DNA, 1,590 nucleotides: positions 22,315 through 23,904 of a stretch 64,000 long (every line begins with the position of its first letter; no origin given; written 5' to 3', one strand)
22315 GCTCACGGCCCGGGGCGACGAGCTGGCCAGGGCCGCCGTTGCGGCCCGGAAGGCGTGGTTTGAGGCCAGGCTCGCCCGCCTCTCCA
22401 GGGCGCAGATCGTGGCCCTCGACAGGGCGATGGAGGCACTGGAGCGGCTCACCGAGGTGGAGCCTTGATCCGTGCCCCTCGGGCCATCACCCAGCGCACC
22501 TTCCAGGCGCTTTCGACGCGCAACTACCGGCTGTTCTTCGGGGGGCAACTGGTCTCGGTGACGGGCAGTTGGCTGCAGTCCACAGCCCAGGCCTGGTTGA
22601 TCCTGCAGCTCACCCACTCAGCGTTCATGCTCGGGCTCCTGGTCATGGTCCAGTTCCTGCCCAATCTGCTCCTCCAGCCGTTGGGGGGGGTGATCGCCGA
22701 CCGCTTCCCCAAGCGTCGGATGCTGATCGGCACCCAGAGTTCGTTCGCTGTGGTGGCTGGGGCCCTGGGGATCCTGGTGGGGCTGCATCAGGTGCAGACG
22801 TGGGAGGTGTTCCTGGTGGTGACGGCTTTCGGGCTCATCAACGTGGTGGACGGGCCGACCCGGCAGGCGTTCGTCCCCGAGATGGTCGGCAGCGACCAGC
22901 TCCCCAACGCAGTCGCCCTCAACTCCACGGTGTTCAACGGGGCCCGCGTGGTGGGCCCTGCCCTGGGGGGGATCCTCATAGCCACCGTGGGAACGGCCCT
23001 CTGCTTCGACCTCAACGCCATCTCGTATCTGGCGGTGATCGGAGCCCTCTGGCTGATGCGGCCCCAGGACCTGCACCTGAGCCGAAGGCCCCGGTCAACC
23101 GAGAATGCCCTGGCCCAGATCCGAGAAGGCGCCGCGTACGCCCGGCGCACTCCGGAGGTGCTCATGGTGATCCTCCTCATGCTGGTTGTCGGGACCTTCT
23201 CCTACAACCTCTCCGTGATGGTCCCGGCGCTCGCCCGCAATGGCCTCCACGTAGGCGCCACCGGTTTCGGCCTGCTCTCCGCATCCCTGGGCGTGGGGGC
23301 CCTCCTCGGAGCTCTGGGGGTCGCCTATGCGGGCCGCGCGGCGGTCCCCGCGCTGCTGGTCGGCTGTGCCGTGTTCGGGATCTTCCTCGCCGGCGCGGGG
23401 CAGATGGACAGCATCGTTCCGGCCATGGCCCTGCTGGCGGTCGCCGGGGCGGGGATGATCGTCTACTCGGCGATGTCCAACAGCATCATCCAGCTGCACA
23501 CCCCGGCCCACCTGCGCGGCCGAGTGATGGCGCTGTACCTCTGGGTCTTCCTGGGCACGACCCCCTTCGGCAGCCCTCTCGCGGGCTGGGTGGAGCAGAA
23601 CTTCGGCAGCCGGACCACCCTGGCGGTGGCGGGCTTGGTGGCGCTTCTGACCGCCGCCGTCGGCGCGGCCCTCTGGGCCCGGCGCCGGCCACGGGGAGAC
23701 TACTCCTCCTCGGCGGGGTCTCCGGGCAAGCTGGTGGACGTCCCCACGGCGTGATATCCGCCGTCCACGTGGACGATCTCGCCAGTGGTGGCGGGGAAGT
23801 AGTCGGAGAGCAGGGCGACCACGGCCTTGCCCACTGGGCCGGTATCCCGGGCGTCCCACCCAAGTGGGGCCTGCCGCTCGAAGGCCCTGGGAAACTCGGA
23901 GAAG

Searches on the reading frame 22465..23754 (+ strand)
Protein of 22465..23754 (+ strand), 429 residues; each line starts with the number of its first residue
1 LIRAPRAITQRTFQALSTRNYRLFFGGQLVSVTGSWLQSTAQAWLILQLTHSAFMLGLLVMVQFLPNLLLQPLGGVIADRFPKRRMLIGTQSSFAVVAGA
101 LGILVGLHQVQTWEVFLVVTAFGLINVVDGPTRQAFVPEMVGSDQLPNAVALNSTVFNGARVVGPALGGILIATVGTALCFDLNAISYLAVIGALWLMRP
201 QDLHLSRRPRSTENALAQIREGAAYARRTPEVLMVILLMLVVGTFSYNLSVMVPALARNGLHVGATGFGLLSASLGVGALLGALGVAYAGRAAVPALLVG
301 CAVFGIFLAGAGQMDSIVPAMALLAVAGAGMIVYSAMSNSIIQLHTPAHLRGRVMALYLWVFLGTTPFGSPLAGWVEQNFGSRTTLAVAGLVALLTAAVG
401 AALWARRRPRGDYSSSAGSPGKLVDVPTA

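Call 70: search_protein_families(library=pfam, proteins=[window:22465-23754:+], max_evalue=0.00001)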
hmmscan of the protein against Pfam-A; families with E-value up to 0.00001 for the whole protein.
window:22465-23754:+ (429 aa): 2 families
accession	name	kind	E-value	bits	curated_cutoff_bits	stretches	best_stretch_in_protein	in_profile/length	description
PF05977.19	MFS_3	-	6.1e-62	210.2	27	1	12-425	3-415/524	Transmembrane secretion effector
PF07690.21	MFS_1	-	3e-38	132.1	33.4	2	25-359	2-336/347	Major Facilitator Superfamily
